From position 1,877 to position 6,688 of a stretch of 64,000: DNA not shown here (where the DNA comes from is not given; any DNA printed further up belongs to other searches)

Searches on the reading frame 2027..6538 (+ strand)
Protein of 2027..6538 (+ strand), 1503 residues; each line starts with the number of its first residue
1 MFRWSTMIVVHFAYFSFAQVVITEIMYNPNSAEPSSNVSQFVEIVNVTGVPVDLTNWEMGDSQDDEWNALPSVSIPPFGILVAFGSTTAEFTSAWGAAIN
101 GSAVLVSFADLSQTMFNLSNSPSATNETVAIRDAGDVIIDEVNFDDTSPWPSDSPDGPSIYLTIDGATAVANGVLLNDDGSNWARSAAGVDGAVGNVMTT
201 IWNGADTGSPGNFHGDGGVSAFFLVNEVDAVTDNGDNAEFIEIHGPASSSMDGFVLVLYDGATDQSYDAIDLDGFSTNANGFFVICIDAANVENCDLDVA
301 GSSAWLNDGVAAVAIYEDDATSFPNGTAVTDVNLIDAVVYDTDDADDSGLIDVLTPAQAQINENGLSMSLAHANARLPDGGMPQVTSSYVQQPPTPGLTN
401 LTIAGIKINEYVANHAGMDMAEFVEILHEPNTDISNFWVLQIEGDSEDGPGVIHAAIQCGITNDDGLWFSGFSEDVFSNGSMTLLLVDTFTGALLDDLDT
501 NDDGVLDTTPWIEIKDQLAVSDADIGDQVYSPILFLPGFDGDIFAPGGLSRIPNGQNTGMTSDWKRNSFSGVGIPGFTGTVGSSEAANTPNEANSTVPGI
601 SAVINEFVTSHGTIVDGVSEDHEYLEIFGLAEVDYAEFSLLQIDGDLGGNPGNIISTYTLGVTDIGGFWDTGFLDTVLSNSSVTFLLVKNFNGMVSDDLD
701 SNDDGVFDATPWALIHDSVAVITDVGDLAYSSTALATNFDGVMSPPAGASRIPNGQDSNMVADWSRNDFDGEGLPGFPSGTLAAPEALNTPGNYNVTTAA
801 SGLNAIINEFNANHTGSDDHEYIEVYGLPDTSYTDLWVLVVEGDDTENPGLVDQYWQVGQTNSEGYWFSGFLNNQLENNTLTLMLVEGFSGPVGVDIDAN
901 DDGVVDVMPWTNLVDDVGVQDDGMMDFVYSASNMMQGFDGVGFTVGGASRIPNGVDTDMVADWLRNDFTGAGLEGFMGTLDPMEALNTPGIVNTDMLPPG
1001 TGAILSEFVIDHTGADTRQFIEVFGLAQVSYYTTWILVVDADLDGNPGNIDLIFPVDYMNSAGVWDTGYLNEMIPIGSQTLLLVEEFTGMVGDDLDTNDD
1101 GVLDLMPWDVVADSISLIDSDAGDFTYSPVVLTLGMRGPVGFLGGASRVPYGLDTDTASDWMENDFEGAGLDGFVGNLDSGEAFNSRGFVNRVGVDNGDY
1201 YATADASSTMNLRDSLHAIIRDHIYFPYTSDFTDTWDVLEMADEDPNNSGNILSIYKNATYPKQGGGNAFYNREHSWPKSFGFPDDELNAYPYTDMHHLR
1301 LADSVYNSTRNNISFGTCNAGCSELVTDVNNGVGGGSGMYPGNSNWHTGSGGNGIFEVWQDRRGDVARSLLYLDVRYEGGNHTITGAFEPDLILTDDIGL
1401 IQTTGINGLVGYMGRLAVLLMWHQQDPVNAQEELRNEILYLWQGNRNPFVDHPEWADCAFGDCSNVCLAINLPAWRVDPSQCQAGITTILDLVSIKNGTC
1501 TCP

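Call 57: search_protein_families(library=pfam, proteins=[window:2027-6538:+], max_evalue=0.00001)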
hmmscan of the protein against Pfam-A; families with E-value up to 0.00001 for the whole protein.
window:2027-6538:+ (1503 aa): 2 families
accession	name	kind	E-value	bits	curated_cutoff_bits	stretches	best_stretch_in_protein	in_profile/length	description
PF04231.19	Endonuclease_1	-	1.1e-30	107.6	25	1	1211-1454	4-235/235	Endonuclease I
PF00932.25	LTD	-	1.6e-15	57.8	34.3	1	18-143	6-106/109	Lamin Tail Domain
